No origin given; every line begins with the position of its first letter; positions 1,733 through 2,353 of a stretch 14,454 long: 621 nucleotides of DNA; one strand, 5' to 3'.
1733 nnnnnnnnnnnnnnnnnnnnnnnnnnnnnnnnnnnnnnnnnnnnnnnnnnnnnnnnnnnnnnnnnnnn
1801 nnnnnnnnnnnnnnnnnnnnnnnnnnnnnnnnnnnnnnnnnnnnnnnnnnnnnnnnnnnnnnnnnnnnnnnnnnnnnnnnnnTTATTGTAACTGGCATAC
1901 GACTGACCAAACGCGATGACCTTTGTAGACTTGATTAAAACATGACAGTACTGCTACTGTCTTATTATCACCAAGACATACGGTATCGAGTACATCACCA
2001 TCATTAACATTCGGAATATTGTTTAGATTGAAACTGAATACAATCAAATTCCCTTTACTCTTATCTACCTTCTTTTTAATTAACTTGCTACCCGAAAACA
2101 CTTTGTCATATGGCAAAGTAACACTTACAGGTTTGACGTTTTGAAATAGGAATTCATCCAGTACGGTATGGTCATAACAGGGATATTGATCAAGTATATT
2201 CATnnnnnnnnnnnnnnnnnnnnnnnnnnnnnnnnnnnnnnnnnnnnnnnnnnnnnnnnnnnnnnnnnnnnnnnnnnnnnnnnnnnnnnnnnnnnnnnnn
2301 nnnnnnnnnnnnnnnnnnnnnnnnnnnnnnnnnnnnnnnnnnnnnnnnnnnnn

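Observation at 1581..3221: Four-gene translationally coupled minus-strand operon: nuclease-like, basic DNA-binding-like, unknown, small membrane protein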

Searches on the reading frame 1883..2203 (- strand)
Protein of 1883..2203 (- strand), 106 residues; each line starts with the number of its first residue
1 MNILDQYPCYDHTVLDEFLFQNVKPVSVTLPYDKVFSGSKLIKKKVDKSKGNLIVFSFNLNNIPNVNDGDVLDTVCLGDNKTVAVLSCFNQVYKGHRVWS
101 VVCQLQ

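Call 3: search_protein_families(library=pfam, proteins=[window:1883-2203:-], max_evalue=0.1)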
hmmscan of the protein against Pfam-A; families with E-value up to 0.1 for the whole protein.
window:1883-2203:- (106 aa): 0 families

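Call 4: search_protein_families(library=phrogs, proteins=[window:1883-2203:-], max_evalue=0.1)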
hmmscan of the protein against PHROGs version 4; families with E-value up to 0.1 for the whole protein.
window:1883-2203:- (106 aa): 0 families

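Call 8: find_related_loci(query=window:1883-2203:-, collection=viral_contigs, flank=8000)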
Query window:1883-2203:- (106 aa) in viral_contigs; peptide patterns used: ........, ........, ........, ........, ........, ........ (x = any residue, [..] = any of these).
30 stretches matched a pattern; 1 encode a relative of the query (tblastn E <= 1e-3); 1 distinct loci.
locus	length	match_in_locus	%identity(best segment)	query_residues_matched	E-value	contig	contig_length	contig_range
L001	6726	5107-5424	99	1-106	4e-69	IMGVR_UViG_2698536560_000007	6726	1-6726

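Call 17: find_homologous_proteins(query=window:1883-2203:-, max_evalue=0.001)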
Query window:1883-2203:- (106 aa): 5 proteins with E <= 0.001 among 7 candidates.
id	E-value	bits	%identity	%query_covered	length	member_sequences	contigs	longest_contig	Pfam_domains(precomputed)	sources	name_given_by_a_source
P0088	6.9e-65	234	98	100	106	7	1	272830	-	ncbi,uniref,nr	ncbi:hypothetical protein GQM33_15635 [Escherichia coli]|uniref:hypothetical protein n=1 Tax=Escheri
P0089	6.3e-38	147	66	98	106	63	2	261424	-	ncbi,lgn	ncbi:hypothetical protein ACNCWV_002068 [Escherichia coli]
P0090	1.9e-35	139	63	98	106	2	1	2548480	-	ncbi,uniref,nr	ncbi:hypothetical protein [Enterobacter sp. RD4-1-1]|uniref:hypothetical protein n=1 Tax=Enterobacte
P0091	1.2e-34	136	62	98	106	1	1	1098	-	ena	-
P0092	1.2e-31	127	58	100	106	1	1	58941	-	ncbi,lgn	ncbi:hypothetical protein ACOJEA_004769 [Klebsiella aerogenes]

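Call 21: search_protein_families(library=ncbifam, proteins=[window:1883-2203:-], max_evalue=1)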
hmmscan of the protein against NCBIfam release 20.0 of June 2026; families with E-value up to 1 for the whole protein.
window:1883-2203:- (106 aa): 0 families

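Call 22: search_protein_families(library=padloc, proteins=[window:1883-2203:-], max_evalue=1)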
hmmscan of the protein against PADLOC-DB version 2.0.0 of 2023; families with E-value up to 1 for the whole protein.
window:1883-2203:- (106 aa): 0 families

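Call 53: search_solved_structures(query=A3, max_evalue=10)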
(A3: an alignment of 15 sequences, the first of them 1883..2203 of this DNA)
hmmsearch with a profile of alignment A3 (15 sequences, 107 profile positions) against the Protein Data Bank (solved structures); distinct sequences matched with E-value up to 10: 3.
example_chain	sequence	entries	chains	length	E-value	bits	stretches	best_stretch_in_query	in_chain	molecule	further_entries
1mmo_G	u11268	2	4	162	1.2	12.9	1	11-82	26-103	METHANE MONOOXYGENASE HYDROLASE (GAMMA CHAIN) | METHANE MONOOXYGENASE HYDROXYLASE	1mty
1xmf_E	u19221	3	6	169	1.2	12.9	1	11-82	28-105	Methane monooxygenase component A gamma chain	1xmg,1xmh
1fyz_E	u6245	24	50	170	1.2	12.9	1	11-82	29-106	METHANE MONOOXYGENASE COMPONENT A, GAMMA CHAIN | Methane monooxygenase component A gamma chain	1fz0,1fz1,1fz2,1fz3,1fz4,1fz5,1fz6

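Call 57: find_homologous_proteins(query=A3, max_evalue=0.001)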
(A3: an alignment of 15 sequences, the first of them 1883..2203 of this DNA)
Query A3 (15 sequences) (106 aa, profile of the alignment): 44 proteins with E <= 0.001 among 309 candidates.
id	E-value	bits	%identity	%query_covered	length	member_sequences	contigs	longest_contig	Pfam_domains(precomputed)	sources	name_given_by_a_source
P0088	2.8e-34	136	98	100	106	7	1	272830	-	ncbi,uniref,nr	ncbi:hypothetical protein GQM33_15635 [Escherichia coli]|uniref:hypothetical protein n=1 Tax=Escheri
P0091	1.4e-32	130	62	98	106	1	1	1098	-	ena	-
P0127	1.4e-32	130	27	73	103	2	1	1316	-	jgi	-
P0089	2.3e-32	129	66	98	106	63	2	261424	-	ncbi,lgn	ncbi:hypothetical protein ACNCWV_002068 [Escherichia coli]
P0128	2.4e-32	129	23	80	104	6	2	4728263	-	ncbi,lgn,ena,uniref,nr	ncbi:hypothetical protein EKTHUN627_24580 [Enterobacter kobei]|uniref:hypothetical protein n=1 Tax=E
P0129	2.5e-32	129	29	36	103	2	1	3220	-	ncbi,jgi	-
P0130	2.9e-32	129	24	73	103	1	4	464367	-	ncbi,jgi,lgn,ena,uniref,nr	ncbi:hypothetical protein [Enterobacter sp.]|uniref:hypothetical protein n=1 Tax=Enterobacter sp. Ta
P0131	6.9e-32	128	28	47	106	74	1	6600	-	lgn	-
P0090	7.5e-32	128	63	98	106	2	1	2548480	-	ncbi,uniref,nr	ncbi:hypothetical protein [Enterobacter sp. RD4-1-1]|uniref:hypothetical protein n=1 Tax=Enterobacte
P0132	8.8e-31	124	31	27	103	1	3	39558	-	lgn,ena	-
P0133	1.0e-30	124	25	90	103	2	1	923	-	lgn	-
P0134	1.5e-30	124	28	41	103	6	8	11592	-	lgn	-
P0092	1.7e-30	123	58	100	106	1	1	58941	-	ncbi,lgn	ncbi:hypothetical protein ACOJEA_004769 [Klebsiella aerogenes]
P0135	4.0e-30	122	28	41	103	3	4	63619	-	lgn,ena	-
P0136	5.1e-30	122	25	68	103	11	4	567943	-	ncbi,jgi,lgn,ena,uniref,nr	ncbi:hypothetical protein WCE19_15035 [Enterobacter cloacae]|uniref:hypothetical protein n=1 Tax=Ent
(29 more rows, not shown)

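Call 64: predict_structure(alignment_id=A4)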
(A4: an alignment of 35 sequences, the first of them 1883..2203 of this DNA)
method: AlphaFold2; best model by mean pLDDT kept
length: 106 residues; sequences in the alignment: 35
mean_pLDDT: 77.8   pTM: 0.70
mean pLDDT of the five models: 77.8, 74.5, 73.4, 71.0, 69.9
residues with pLDDT >= 90: 6; 70-90: 73; 50-70: 21; < 50: 6
segments of 3 or more residues with pLDDT < 50: 1-5
pLDDT, mean of each block of 10 residues (from residue 1): 54 84 86 59 59 86 87 88 88 81 86
secondary structure, 60 per line:
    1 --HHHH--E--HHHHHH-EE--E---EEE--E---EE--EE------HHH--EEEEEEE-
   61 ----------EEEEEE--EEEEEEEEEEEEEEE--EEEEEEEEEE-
elements in order: H3-6 H12-17 E27-29 E53-59 E71-76 E79-93 E96-105

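Call 70: fold_search(model_id=the predicted structure, library=viral)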
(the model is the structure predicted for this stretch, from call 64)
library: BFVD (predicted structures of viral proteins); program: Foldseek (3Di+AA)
matches with E <= 10: 1146; with E <= 0.001: 0
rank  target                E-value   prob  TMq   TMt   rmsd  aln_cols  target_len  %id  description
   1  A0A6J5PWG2            1.8e-02  0.99  0.50  0.46  10.6       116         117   16  Uncharacterized protein [uncultured Caudovirales phage]
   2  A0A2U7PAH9            2.0e-02  0.99  0.42  0.48  10.6       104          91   17  Uncharacterized protein [Hot spring virus BHS1]
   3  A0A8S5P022            3.0e-02  0.89  0.33  0.11   6.6        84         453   18  Virion structural protein [Myoviridae sp. ctLnO19]
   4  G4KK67                3.4e-02  0.97  0.37  0.11   9.0        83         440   12  (no name in the UniProt tables at hand)
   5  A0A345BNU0            4.2e-02  0.94  0.42  0.30  10.8       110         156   15  (no name in the UniProt tables at hand)
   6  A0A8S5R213            5.5e-02  0.99  0.39  0.31   4.6        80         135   11  Uncharacterized protein [Myoviridae sp. ct5xX4]
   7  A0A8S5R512            6.5e-02  0.97  0.41  0.13   8.4        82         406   12  Putative phage head-tail joining protein N-terminal domain-containing protein [Myoviridae sp. ctaOv25]
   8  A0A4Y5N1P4            6.8e-02  0.54  0.29  0.22   9.9       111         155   14  Uncharacterized protein [Lactococcus phage CHPC971]
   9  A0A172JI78            7.2e-02  0.91  0.37  0.13   9.1        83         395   10  Virion protein [Bacillus phage AR9]
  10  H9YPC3                7.6e-02  0.93  0.44  0.30   5.8       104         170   14  (no name in the UniProt tables at hand)
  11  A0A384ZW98            8.0e-02  0.99  0.38  0.08   3.3        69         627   19  Uncharacterized protein [Dickeya phage vB_DsoM_JA13]
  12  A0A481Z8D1            8.0e-02  0.69  0.29  0.14   6.0        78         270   12  Uncharacterized protein [Pithovirus LCPAC302]
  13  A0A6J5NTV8            9.0e-02  0.98  0.39  0.37   3.1        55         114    9  Uncharacterized protein [uncultured Caudovirales phage]
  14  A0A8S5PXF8            1.0e-01  0.96  0.42  0.25   4.8        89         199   10  Uncharacterized protein [Siphoviridae sp. ct2vX3]
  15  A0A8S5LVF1            1.0e-01  0.84  0.35  0.23   6.9        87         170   13  Uncharacterized protein [Siphoviridae sp. ctkzC12]
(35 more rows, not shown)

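Call 95: search_protein_families(library=phrogs, alignment_id=A3, max_evalue=0.05)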
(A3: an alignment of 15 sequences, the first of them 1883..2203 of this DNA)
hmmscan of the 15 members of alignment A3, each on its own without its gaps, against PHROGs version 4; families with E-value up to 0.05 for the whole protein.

A. member 1, window:1883-2203:- (106 aa): 0 families

B. families by the number of members that match (of 15 scanned): 6 families
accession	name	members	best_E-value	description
phrog_28244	-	1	0.0051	-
phrog_24035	-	1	0.008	-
phrog_37991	-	1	0.012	-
phrog_7794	-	1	0.015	-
phrog_36562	-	1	0.032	transposase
phrog_38336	-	1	0.038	-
